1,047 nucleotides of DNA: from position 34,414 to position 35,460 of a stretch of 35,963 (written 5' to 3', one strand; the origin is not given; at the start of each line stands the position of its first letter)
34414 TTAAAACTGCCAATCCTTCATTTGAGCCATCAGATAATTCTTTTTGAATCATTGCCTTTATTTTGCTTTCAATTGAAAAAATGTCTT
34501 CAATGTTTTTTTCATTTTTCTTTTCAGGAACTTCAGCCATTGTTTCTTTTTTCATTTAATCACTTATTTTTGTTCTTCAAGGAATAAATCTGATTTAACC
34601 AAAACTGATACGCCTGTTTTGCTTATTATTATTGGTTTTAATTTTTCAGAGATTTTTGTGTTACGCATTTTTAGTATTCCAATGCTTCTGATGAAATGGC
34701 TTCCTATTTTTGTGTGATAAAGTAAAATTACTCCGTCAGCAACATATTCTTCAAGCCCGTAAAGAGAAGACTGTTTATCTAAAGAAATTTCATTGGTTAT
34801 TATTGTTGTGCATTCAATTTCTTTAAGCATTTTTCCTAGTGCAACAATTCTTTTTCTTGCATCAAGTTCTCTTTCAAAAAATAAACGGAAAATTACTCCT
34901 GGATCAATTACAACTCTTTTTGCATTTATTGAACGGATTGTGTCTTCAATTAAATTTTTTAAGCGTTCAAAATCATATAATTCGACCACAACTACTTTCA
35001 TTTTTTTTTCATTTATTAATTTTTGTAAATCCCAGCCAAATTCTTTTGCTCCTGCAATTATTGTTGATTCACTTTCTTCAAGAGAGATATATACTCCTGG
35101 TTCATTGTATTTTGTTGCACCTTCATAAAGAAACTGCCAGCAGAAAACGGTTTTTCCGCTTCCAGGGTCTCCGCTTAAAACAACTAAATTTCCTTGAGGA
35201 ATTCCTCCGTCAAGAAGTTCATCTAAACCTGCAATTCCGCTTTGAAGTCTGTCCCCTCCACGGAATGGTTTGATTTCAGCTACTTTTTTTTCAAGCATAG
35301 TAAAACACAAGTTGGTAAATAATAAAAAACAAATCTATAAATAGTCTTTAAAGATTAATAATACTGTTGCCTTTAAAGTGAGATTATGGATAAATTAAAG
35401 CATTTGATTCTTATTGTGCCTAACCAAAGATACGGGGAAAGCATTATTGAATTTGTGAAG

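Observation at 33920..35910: KaiC-like ATPase flanked by two P-loop-less KaiC/DUF835-like paralogs: a minimal three-gene signalling module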

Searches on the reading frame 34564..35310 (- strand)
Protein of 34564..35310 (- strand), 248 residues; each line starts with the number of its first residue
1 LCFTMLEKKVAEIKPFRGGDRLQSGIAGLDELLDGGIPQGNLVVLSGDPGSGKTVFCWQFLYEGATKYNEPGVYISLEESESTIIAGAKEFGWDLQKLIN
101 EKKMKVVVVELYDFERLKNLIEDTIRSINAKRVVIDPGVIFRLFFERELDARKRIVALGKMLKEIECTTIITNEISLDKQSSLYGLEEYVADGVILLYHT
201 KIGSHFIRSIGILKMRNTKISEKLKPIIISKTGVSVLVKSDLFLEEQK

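Call 3: search_protein_families(library=pfam, proteins=[window:34564-35310:-], max_evalue=1)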
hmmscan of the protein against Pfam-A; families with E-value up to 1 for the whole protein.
window:34564-35310:- (248 aa): 17 families
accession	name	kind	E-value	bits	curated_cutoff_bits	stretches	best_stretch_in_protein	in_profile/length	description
PF06745.19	ATPase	-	1.8e-60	204.6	26.6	1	23-238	2-228/231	KaiC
PF03796.21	DnaB_C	-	1.2e-06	28.6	27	1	22-87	2-66/255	DnaB-like helicase C terminal domain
PF13481.12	AAA_25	-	1.9e-06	28.1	27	1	20-137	13-151/195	AAA domain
PF23442.1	DUF7125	-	0.00028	20.5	29.1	1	21-59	3-41/207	Family of unknown function (DUF7125)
PF13401.12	AAA_22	-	0.00073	20.3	27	1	41-136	6-91/130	AAA domain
PF20720.3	nSTAND3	-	0.00073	19.7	27.2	1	41-82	18-59/155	Novel STAND NTPase 3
PF07088.17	GvpD_P-loop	-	0.0012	19.2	24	1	40-85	10-53/189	GvpD gas vesicle protein, P-loop domain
PF00154.27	RecA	-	0.0016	18.4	27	1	22-99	33-108/262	recA bacterial DNA recombination protein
PF13191.12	AAA_16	-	0.0017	19.3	32.6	1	29-62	12-46/167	AAA ATPase domain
PF03599.22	CdhD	-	0.0046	16.2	24.8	1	84-139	123-178/387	CO dehydrogenase/acetyl-CoA synthase delta subunit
PF08423.17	Rad51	-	0.019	14.7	22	1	22-164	8-157/244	Rad51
PF09848.15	SLFN-g3_helicase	-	0.021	14.6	24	1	42-80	3-42/354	Schlafen group 3, DNA/RNA helicase domain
PF02367.23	TsaE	-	0.084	13.3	26.6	1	37-61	18-42/128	Threonylcarbamoyl adenosine biosynthesis protein TsaE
PF08477.19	Roc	-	0.09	13.5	27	1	43-84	2-43/119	Ras of Complex, Roc, domain of DAPkinase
PF24883.2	NPHP3_N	-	0.094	13.3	24.8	1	40-59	22-41/164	Nephrocystin 3, N-terminal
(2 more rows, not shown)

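Call 4: search_protein_families(library=ncbifam, proteins=[window:34564-35310:-], max_evalue=1)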
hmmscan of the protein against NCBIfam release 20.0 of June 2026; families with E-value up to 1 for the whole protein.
window:34564-35310:- (248 aa): 24 families
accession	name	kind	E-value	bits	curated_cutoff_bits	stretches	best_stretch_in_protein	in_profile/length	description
NF006799.0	PRK09302.1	equivalog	9e-50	169.7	408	1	21-244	12-246/515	circadian clock protein KaiC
TIGR03880.1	KaiC_arch_3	hypoth_equivalog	1.6e-47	161.9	249.45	1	25-243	1-224/224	KaiC domain-containing protein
TIGR03877.1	thermo_KaiC_1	hypoth_equivalog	1e-42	146.3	307.25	2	21-107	3-88/238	KaiC domain-containing protein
TIGR02655.1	circ_KaiC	equivalog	2.8e-37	128.5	546.25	1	21-238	2-230/484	circadian clock protein KaiC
TIGR03881.1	KaiC_arch_4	hypoth_equivalog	9.5e-33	113.8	247.8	1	21-230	2-221/231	KaiC domain-containing protein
NF052589.1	ArlH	equivalog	3.5e-14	53.1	215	1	29-235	9-222/229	archaellum protein ArlH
NF004723.0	PRK06067.1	subfamily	3.1e-13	49.8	194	1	22-220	16-217/243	flagellar accessory protein FlaH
TIGR00416.1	sms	equivalog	9.3e-11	41.1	403.05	1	19-143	73-197/454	DNA repair protein RadA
NF006320.0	PRK08533.1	equivalog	8e-09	35.4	215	1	29-219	13-205/230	flagellar accessory protein FlaH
TIGR02237.1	recomb_radB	equivalog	1.2e-07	31.9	172.4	1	29-182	1-156/210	DNA repair and recombination protein RadB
TIGR03878.1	thermo_KaiC_2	hypoth_equivalog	2.1e-07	30.5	232.2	1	35-173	31-173/259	KaiC domain-containing protein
TIGR00665.1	DnaB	equivalog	3.3e-07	29.5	385.25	1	22-86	178-241/435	replicative DNA helicase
NF003301.0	PRK04301.1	equivalog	2e-06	27.2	259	1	21-196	82-271/316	DNA repair and recombination protein RadA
NF004629.0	PRK05973.1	equivalog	4.9e-06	25.7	156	1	36-100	60-123/237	DNA helicase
TIGR03600.1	phage_DnaB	exception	6.1e-06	25.5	498.65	1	22-104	177-260/421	phage replicative helicase, DnaB family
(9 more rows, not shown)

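Call 50: search_solved_structures(query=window:34564-35298:-, show_alignments=2, max_evalue=1e-10)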
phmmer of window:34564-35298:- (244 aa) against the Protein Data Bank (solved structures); distinct sequences matched with E-value up to 1e-10: 47.
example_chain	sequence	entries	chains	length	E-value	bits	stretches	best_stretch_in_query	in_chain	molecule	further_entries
8zn5_B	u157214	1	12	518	1.2e-57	198.4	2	16-240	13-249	KaiC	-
8zn6_F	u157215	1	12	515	1.2e-53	185.4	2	17-234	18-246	KaiC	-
7x1z_A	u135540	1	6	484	4.3e-49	170.4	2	18-233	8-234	Circadian clock oscillator protein KaiC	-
3s1a_A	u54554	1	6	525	5.4e-49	170.1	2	17-233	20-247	Circadian clock protein kinase kaiC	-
9ofh_A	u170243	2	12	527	5.5e-49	170.1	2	17-233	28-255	Circadian clock oscillator protein KaiC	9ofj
7s65_A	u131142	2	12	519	5.8e-49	170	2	17-233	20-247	Circadian clock protein kinase KaiC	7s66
3k09_A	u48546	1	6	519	1.3e-48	168.8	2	17-233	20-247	Circadian clock protein kinase kaiC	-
7x1y_A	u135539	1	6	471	1.6e-48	168.5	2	18-233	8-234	Circadian clock oscillator protein KaiC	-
7dyk_A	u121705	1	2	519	1.7e-48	168.5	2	17-233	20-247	Circadian clock protein kinase KaiC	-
7dyi_A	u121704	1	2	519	1.8e-48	168.4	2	17-233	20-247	Circadian clock protein kinase KaiC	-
3k0c_A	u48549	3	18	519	1.9e-48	168.3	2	17-233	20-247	Circadian clock protein kinase KaiC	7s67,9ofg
3k0f_A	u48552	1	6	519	2e-48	168.2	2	17-233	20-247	Circadian clock protein kinase KaiC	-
3jzm_A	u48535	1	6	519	2.1e-48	168.2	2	17-233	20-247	Circadian clock protein kinase kaiC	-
8wve_A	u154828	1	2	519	2.1e-48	168.2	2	17-233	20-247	Circadian clock oscillator protein KaiC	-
1u9i_A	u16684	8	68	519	2.1e-48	168.1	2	17-233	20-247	KaiC | Circadian clock protein kinase kaiC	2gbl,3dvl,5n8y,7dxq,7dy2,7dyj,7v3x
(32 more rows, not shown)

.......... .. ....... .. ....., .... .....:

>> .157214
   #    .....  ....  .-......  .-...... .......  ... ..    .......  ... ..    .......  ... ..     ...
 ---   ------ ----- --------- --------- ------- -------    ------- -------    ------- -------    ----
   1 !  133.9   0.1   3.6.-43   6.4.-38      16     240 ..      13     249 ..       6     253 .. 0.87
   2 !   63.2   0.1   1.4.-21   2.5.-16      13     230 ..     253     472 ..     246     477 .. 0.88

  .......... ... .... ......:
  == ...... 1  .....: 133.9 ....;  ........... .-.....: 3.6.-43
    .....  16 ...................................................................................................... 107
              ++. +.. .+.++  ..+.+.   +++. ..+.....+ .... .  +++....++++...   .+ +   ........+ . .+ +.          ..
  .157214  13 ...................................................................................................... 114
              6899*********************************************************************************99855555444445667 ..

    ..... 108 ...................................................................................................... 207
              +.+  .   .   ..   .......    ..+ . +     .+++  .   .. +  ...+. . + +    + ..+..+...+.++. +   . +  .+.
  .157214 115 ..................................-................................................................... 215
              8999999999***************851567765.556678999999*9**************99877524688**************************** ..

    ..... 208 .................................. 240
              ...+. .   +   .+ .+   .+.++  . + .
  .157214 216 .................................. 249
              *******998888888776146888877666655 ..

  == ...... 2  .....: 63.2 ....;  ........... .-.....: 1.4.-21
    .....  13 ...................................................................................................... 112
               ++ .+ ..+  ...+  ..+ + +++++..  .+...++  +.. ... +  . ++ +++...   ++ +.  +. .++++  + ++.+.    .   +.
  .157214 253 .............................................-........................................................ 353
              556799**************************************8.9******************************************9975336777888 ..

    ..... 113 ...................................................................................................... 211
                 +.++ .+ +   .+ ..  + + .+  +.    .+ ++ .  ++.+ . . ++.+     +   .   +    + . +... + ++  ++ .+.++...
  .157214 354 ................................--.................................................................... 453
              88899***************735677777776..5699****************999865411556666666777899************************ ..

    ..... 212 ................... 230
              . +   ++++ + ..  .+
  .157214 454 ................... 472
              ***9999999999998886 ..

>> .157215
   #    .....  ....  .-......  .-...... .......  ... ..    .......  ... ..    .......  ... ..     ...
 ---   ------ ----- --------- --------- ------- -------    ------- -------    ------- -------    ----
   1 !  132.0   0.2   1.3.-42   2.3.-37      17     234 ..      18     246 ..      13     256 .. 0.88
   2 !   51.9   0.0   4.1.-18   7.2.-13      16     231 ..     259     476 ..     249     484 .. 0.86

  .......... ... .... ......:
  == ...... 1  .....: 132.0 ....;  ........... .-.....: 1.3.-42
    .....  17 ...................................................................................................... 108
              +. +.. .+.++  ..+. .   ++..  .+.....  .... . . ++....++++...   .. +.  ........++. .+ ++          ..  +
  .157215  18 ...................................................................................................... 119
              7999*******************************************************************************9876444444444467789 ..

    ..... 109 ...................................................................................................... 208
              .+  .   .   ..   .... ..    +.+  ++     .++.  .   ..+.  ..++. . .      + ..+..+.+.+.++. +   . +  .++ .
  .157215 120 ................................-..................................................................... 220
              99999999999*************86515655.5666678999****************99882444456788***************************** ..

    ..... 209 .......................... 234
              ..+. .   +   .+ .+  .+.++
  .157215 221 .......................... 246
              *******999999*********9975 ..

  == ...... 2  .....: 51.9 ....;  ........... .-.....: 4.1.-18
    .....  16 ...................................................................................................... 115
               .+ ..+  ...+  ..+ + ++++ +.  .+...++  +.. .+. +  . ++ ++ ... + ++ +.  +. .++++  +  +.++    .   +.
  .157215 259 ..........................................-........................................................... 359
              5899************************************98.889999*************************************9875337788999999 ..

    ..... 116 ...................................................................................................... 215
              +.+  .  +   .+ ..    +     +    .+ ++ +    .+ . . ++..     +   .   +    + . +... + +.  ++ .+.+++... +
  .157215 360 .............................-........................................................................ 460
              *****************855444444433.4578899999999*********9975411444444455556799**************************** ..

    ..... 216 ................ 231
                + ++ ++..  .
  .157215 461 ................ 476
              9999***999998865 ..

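Call 74: search_protein_families(library=padloc, proteins=[window:34564-35310:-], max_evalue=0.01)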
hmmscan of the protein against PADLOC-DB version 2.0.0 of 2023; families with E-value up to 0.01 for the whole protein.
window:34564-35310:- (248 aa): 1 family
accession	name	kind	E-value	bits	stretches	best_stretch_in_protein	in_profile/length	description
PDLC04140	mad8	-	0.00022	18.9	1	36-121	23-86/314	mads_8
